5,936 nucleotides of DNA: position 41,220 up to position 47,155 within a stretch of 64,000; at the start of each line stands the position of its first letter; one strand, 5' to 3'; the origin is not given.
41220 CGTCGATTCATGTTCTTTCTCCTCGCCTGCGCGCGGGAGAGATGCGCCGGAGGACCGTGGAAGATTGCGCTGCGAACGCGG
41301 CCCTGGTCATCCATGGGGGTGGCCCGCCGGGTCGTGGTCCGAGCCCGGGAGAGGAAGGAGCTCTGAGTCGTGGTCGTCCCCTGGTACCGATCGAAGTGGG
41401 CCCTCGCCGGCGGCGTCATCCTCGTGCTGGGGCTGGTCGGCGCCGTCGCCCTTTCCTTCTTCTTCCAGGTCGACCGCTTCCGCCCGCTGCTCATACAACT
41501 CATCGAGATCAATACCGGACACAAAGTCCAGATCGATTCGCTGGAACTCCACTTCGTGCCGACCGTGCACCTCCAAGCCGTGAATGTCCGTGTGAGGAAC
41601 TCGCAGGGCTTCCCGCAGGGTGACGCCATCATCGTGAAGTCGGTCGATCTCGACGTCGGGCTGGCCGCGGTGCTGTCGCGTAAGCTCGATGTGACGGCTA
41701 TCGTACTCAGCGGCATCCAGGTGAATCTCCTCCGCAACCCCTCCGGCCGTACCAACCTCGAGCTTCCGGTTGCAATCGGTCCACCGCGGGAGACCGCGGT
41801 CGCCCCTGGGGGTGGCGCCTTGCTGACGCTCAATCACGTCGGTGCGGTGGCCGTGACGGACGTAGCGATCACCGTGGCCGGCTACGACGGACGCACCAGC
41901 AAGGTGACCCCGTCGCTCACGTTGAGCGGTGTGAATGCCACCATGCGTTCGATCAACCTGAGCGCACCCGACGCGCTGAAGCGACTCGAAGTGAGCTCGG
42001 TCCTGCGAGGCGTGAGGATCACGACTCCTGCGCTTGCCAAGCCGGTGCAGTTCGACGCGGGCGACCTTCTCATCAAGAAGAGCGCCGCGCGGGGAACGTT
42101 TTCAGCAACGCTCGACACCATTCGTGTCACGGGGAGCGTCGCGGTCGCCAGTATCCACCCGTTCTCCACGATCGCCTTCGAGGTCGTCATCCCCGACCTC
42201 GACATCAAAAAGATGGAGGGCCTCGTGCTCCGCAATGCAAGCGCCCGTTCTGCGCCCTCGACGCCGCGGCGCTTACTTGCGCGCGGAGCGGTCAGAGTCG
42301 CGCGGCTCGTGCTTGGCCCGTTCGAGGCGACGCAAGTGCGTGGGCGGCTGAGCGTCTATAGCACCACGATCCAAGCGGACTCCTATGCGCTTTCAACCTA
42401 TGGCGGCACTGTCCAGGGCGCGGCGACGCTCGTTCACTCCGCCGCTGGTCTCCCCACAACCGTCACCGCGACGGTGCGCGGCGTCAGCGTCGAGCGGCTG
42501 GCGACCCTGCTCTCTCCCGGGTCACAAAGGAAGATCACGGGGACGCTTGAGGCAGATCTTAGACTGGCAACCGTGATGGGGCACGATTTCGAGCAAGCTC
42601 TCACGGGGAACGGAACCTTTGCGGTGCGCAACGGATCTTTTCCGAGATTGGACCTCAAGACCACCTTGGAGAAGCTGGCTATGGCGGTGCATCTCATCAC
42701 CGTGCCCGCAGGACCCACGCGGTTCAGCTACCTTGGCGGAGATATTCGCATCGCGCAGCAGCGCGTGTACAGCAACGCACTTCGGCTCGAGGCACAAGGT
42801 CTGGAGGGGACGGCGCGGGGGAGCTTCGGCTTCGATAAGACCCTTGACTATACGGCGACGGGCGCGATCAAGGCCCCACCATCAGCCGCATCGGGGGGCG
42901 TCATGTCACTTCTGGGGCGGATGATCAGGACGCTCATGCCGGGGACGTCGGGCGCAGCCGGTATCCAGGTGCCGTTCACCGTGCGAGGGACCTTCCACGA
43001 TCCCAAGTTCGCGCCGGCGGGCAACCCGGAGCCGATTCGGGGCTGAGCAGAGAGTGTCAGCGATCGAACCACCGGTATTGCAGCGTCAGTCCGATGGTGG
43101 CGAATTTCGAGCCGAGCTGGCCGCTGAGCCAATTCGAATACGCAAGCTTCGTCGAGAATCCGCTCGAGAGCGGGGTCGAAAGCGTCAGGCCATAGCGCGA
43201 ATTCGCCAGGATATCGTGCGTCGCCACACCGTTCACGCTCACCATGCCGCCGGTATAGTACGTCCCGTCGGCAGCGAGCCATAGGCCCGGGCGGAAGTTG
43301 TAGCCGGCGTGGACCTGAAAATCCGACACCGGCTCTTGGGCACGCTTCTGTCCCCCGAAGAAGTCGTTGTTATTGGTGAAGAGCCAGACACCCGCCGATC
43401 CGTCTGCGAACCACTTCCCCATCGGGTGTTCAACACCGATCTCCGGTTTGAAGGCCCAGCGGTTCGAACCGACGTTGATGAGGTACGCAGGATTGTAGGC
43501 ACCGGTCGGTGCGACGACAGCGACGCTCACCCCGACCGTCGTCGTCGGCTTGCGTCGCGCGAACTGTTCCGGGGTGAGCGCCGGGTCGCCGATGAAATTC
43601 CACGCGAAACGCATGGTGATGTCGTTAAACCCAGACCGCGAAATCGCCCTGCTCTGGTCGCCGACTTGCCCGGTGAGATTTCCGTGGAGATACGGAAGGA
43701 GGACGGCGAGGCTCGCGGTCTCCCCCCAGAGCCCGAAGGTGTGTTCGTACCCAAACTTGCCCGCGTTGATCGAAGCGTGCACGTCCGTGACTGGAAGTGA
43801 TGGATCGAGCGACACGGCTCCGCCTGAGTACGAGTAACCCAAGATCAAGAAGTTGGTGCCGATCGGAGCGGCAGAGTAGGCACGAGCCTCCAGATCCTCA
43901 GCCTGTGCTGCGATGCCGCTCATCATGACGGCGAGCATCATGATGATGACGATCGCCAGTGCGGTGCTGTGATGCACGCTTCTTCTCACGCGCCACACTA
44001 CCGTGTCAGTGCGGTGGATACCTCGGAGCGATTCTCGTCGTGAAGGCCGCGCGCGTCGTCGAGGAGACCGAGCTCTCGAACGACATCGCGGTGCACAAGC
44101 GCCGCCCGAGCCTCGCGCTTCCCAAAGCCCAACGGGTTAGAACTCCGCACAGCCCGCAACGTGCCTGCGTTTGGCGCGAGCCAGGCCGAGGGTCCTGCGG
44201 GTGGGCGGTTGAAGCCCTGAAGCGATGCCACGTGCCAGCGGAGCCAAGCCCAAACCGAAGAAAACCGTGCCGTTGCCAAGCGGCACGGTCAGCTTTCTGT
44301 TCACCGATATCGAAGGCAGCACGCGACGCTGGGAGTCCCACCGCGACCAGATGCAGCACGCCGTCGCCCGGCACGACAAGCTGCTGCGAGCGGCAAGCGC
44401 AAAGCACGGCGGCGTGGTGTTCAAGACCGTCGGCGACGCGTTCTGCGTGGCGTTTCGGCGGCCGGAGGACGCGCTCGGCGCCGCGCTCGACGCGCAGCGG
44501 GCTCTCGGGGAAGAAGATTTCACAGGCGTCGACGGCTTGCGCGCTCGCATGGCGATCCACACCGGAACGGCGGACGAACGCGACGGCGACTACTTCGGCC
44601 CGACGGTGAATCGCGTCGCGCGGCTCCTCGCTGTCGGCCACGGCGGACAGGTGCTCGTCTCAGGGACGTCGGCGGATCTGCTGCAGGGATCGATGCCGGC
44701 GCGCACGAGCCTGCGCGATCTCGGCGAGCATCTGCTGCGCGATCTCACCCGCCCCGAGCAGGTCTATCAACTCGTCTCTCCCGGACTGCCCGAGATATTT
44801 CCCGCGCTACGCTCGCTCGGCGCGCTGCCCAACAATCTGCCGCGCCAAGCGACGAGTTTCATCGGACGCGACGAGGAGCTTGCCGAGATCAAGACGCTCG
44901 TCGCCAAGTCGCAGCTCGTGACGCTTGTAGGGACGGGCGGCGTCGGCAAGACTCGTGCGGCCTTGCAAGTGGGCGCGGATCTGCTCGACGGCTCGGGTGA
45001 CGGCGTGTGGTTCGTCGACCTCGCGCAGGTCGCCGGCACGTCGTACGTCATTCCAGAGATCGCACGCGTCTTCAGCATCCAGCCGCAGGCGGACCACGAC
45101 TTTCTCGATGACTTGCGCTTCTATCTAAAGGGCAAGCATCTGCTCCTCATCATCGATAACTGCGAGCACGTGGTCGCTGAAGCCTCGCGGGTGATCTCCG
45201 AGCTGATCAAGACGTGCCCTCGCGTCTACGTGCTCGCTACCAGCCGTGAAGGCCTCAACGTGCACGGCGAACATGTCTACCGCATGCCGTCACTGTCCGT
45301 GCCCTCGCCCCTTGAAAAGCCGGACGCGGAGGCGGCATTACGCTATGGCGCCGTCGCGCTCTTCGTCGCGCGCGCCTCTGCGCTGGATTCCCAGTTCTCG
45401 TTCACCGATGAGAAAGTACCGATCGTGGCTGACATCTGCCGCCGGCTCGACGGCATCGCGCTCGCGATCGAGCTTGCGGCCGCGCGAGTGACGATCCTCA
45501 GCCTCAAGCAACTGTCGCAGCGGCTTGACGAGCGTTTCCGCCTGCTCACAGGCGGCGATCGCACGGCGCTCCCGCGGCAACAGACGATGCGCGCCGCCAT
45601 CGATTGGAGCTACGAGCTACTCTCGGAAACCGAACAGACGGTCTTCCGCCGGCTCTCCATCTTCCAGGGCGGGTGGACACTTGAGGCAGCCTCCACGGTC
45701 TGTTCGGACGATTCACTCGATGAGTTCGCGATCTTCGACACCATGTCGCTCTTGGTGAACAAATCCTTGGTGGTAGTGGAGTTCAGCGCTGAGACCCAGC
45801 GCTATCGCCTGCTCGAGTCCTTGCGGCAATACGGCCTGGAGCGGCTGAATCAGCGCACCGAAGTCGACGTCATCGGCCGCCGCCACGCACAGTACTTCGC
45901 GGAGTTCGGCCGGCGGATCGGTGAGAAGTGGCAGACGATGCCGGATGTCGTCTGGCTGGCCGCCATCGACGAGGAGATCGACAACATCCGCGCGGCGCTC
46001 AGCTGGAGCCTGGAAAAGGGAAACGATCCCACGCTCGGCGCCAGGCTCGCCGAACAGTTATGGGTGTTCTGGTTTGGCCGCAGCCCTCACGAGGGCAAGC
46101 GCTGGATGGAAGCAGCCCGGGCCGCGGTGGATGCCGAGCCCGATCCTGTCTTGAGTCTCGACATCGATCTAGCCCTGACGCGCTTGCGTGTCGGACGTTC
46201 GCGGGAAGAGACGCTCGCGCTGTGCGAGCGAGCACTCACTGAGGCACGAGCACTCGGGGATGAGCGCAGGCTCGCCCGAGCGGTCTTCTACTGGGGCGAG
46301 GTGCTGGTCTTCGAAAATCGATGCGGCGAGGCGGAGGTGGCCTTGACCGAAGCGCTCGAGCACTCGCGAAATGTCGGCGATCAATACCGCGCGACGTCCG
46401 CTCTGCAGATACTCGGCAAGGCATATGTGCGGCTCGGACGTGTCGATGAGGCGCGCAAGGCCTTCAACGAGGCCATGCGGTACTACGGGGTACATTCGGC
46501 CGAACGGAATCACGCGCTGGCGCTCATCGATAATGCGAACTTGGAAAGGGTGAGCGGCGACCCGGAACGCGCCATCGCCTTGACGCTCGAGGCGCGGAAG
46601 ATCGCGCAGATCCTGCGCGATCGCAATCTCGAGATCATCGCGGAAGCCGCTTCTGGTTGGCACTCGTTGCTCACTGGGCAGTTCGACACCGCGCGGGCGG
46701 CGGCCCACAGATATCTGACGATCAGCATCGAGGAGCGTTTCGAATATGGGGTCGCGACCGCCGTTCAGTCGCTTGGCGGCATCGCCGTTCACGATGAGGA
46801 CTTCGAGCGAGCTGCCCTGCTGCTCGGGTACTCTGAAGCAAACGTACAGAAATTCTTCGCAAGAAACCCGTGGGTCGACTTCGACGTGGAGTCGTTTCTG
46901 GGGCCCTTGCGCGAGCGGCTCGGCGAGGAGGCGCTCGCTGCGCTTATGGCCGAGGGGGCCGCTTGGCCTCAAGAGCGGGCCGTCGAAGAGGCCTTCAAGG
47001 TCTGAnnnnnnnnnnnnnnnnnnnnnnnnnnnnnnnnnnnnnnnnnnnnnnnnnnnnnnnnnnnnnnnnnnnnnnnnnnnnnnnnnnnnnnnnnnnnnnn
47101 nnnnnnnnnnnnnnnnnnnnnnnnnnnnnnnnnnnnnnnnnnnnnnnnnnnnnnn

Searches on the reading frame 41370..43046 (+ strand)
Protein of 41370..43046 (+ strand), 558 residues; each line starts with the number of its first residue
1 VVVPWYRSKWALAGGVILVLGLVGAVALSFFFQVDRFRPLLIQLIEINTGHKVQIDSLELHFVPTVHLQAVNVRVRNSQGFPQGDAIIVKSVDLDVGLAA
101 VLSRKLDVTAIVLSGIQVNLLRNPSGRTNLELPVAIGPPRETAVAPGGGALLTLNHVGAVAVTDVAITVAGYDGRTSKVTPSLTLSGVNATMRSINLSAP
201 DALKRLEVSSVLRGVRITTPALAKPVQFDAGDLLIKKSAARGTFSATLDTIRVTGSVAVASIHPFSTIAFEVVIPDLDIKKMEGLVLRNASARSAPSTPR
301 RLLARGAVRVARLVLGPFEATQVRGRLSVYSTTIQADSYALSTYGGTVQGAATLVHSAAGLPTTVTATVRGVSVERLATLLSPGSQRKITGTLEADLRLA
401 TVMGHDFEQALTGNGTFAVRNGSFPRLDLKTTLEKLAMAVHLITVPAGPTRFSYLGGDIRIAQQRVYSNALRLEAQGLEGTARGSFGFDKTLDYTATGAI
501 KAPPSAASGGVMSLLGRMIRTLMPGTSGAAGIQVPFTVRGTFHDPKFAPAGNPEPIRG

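Call 21: search_protein_families(library=pfam, proteins=[window:41370-43046:+], max_evalue=0.001)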
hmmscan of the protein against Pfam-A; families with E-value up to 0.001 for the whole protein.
window:41370-43046:+ (558 aa): 3 families
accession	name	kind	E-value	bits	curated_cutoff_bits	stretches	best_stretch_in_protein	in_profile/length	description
PF05170.20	AsmA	-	5.6e-20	72.1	29.8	1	8-133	5-130/607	AsmA family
PF13116.12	YhdP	-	6e-06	24.9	46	1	7-170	9-155/1224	YhdP protein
PF05359.17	DUF748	-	0.0003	19.4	50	1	17-141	19-143/1037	Domain of Unknown Function (DUF748)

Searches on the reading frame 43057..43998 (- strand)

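Call 21: search_protein_families(library=pfam, proteins=[window:43057-43998:-], max_evalue=0.001)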
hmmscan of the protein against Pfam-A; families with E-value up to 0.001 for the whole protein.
window:43057-43998:- (313 aa): 1 family
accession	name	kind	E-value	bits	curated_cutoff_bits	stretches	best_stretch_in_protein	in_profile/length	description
PF13557.12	Phenol_MetA_deg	-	1.9e-19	71.1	22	1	70-258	15-193/242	Putative MetA-pathway of phenol degradation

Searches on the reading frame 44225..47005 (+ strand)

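Call 21: search_protein_families(library=pfam, proteins=[window:44225-47005:+], max_evalue=0.001)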
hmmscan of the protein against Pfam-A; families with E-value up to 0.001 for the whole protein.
window:44225-47005:+ (926 aa): 10 families
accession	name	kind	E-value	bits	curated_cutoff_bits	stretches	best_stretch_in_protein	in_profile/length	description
PF00211.25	Guanylate_cyc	-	3.9e-13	49.8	21.9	1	19-158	6-157/183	Adenylate and Guanylate cyclase catalytic domain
PF13424.12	TPR_12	-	6.4e-07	29.9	30.1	1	690-753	9-74/77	Tetratricopeptide repeat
PF07719.23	TPR_2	-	2.3e-06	27.7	27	1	726-754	3-31/34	Tetratricopeptide repeat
PF00931.28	NB-ARC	-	7.2e-06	25.9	23.5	1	224-313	11-109/248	NB-ARC domain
PF17874.7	TPR_MalT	-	1.3e-05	25.1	45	1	664-795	21-153/336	MalT-like TPR region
PF13401.12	AAA_22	-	1.8e-05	25.5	27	1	230-326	6-103/130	AAA domain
PF25199.1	nSTAND_NTPase5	-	4.4e-05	23.8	34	1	228-342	40-134/145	Novel STAND NTPase 5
PF13432.12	TPR_16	-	0.0001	23.1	32.7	0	691-750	4-57/65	Tetratricopeptide repeat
PF20703.3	nSTAND1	-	0.00048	20.3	27.1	0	207-341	11-160/379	Novel STAND NTPase 1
PF13481.12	AAA_25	-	0.00063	19.8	27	0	222-263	26-65/195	AAA domain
